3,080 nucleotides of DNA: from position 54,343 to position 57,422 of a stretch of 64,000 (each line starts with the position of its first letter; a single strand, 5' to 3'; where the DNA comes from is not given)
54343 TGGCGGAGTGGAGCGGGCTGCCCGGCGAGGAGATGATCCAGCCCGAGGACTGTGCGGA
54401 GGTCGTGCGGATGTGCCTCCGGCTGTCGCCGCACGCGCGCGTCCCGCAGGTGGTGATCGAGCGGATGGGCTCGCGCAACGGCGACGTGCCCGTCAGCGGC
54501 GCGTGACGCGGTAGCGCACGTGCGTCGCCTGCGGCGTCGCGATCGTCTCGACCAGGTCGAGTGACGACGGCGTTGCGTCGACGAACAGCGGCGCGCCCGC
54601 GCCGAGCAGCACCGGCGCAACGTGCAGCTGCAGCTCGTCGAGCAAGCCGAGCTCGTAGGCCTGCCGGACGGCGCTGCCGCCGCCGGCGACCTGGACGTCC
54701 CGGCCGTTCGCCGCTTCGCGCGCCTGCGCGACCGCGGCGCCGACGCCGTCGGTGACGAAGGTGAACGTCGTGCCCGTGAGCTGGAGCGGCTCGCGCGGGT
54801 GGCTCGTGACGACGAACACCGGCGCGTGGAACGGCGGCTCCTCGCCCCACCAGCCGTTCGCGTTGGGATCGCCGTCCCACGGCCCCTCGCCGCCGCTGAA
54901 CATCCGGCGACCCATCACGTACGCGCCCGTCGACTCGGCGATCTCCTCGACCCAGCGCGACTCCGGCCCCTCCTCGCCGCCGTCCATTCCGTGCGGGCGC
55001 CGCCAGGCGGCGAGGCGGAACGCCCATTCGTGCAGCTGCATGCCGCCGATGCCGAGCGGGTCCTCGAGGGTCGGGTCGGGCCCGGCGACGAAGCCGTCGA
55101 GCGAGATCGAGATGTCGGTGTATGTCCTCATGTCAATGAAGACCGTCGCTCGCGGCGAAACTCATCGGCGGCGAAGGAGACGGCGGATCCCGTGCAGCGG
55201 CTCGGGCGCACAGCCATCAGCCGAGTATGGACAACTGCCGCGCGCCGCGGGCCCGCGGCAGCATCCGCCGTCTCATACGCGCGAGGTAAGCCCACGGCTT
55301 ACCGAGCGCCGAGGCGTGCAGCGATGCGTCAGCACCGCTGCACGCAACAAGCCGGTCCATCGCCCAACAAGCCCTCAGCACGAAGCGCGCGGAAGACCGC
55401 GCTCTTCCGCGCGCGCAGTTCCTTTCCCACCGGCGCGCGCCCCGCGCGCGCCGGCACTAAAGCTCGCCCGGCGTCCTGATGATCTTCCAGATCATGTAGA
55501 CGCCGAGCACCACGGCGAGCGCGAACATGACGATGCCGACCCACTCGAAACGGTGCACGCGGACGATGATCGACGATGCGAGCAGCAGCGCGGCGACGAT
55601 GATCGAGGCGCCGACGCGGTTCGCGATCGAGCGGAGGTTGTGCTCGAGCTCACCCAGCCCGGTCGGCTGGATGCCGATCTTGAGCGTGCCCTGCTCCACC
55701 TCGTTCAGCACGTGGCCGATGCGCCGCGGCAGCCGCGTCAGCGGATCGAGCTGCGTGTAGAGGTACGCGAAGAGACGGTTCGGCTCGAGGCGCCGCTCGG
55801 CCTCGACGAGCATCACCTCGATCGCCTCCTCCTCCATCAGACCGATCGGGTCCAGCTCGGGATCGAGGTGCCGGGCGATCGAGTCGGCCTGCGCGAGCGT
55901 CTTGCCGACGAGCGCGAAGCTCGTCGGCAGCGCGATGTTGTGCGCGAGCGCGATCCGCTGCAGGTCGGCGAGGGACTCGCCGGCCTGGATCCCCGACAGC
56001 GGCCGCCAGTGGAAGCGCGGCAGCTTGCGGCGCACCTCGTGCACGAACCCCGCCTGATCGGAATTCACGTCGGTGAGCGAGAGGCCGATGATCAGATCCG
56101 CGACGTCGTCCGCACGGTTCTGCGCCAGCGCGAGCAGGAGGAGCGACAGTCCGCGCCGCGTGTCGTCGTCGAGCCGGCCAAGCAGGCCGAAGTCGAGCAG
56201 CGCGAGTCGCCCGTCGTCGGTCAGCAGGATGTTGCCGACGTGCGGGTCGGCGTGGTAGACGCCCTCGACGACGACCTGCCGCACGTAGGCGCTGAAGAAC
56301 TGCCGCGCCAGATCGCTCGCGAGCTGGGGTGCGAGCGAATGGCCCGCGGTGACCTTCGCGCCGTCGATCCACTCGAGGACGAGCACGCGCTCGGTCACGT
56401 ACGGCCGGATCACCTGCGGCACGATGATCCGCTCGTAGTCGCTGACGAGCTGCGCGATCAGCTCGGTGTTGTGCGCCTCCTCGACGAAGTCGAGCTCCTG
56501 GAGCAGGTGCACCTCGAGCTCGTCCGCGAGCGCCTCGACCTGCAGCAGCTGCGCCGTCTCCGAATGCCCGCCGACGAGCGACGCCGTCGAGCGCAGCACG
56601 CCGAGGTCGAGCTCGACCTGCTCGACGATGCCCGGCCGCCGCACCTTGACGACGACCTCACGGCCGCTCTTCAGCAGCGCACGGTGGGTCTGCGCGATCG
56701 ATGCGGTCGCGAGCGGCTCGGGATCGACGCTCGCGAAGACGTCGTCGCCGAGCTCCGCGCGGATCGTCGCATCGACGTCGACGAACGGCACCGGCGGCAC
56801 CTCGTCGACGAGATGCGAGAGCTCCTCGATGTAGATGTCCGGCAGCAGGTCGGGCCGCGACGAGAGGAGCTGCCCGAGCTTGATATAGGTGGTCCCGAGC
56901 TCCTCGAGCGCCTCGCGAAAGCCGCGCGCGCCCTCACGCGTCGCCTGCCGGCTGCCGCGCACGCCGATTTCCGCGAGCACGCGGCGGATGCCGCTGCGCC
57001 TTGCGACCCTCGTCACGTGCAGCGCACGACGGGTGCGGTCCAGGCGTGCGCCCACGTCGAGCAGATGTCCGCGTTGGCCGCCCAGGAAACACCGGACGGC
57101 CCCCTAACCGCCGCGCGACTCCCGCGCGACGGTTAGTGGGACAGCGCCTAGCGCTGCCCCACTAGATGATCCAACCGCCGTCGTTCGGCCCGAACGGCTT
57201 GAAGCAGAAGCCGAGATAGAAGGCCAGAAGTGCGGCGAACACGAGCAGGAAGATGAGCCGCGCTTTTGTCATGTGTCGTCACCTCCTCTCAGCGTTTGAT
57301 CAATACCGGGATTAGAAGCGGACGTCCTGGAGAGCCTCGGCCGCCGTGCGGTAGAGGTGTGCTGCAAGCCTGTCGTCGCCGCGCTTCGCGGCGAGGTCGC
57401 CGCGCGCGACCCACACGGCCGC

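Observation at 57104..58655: Locus 2: paralogous HTH-TPR regulator followed 37 nt downstream by a 36-aa sORF with a very strong RBS (plcR/papR-like order)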

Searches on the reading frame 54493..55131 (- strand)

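Call 50: search_protein_families(library=pfam, proteins=[window:54493-55131:-], max_evalue=0.0001)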
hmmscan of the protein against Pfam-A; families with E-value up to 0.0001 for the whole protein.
window:54493-55131:- (212 aa): 1 family
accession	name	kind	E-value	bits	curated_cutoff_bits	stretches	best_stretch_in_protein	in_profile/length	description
PF01872.23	RibD_C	-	1.4e-14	54.8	24.1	1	7-200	7-192/197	RibD C-terminal domain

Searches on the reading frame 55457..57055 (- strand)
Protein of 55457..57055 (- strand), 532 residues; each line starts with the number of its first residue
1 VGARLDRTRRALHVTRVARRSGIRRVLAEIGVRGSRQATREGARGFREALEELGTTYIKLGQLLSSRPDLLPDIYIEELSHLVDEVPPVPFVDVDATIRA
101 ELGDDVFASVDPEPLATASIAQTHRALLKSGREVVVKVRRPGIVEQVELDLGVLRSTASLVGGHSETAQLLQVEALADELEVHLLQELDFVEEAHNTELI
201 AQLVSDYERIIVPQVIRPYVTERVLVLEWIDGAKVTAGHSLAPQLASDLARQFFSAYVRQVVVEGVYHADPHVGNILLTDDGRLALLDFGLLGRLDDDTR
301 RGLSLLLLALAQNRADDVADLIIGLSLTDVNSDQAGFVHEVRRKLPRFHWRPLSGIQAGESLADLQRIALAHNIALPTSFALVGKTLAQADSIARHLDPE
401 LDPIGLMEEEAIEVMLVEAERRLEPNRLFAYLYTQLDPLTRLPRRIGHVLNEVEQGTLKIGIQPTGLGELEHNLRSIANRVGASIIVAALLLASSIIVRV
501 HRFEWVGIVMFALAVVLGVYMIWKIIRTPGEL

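Call 4: search_protein_families(library=pfam, proteins=[window:55457-57055:-], max_evalue=0.01)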
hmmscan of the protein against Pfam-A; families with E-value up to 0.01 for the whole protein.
window:55457-57055:- (532 aa): 3 families
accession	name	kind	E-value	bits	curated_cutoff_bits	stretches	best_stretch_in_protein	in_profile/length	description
PF03109.22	ABC1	-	4.8e-62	209.7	22.9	1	82-319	2-241/244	ABC1 atypical kinase-like domain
PF01636.29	APH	-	1.2e-05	25.6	23.2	1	236-293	135-198/239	Phosphotransferase enzyme family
PF00069.31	Pkinase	-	0.0012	18.8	31.7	1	183-298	44-151/263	Protein kinase domain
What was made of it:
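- Checked: It is an ABC1/UbiB kinase (E 4.8e-62, call 4).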

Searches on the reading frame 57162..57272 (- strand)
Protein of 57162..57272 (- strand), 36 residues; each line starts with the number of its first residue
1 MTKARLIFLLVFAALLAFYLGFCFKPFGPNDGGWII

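Call 4: search_protein_families(library=pfam, proteins=[window:57162-57272:-], max_evalue=0.01)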
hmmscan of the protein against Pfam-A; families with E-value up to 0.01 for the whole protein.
window:57162-57272:- (36 aa): 0 families

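Call 8: find_encoding_contigs(protein=window:57162-57272:-, flank=5000, max_places=10)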
Protein window:57162-57272:- (36 aa): 13 contigs read that carry it; 10 places shown.
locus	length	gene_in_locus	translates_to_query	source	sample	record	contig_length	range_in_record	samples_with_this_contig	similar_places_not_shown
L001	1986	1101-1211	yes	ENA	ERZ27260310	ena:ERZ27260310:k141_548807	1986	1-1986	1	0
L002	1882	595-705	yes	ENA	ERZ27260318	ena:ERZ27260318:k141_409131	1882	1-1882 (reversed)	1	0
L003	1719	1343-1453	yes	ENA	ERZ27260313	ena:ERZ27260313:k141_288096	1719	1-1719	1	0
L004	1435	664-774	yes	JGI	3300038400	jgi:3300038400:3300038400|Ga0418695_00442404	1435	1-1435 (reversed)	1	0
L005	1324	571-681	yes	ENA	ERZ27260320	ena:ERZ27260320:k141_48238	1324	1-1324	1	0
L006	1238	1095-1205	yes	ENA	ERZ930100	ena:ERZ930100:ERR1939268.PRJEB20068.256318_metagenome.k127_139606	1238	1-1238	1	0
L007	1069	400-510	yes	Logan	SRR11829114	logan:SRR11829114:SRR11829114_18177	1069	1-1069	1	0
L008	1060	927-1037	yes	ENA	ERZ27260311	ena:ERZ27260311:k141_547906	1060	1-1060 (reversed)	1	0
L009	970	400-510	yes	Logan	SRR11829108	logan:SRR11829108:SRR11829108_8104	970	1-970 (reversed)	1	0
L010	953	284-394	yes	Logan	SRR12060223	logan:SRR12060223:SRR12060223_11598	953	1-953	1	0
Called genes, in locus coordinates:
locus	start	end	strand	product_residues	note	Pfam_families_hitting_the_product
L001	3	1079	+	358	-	?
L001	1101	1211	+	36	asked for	-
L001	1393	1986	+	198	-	?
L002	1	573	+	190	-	?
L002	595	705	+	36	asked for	-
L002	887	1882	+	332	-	?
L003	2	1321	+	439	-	?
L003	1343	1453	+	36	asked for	-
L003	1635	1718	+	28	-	?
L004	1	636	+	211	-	?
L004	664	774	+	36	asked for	-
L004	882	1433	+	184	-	?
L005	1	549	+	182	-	?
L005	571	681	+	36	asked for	-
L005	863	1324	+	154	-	?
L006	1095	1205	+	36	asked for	-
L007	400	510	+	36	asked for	-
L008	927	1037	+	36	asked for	-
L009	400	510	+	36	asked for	-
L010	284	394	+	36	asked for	-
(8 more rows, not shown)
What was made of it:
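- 57162..57272 (-): sORF 2, 36 aa: basic N-terminus (MTKAR), hydrophobic core of about 16-18 aa, linker, conserved tail ....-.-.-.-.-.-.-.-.. Exact product called on 13 contigs (call 8).
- Checked: The exact 36-aa product is called as a gene on 13 independent metagenome contigs (call 8).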

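Call 20: search_protein_families(library=ncbifam, proteins=[window:57165-57272:-], max_evalue=1)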
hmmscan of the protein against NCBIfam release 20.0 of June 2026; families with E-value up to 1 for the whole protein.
seq(36 aa): 0 families
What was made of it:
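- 57162..57272 (-): No Pfam or NCBIfam family (calls 4, 20).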
